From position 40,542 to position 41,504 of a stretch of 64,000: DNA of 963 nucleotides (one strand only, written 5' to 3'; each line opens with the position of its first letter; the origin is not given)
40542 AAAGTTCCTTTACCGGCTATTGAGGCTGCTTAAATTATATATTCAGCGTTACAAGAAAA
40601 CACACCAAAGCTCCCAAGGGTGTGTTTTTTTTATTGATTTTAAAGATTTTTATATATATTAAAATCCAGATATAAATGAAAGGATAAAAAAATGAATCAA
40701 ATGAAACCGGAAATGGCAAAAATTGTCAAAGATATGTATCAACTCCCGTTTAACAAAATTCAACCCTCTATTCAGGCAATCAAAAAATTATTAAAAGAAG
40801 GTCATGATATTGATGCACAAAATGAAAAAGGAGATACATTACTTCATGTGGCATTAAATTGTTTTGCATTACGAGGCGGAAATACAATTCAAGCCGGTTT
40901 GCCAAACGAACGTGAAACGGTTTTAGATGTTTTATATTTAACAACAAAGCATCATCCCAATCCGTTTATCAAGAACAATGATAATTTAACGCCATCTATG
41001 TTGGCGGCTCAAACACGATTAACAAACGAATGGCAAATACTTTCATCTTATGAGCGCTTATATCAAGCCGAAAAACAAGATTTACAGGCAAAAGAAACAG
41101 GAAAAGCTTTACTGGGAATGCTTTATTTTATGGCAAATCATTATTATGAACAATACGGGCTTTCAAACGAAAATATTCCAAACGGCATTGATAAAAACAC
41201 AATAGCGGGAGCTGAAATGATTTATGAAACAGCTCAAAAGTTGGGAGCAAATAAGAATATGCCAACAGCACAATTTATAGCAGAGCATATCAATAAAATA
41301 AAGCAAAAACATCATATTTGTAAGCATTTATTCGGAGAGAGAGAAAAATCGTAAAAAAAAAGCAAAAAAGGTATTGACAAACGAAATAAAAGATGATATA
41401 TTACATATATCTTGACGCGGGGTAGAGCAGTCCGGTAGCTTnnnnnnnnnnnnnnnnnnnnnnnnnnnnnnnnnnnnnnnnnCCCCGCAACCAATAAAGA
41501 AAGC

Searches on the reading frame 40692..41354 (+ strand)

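Call 9: search_protein_families(library=pfam, proteins=[window:40692-41354:+], max_evalue=0.01)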
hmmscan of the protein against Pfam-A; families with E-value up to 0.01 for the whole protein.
window:40692-41354:+ (220 aa): 3 families
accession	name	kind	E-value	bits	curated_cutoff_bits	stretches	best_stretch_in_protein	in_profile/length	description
PF12796.13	Ank_2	-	0.00012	23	27.3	0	27-55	10-37/90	Ankyrin repeats (3 copies)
PF13637.12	Ank_4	-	0.00049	20.8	22.7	1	26-55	9-38/50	Ankyrin repeats (many copies)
PF13857.12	Ank_5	-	0.0076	17.1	27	0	28-54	30-56/56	Ankyrin repeats (many copies)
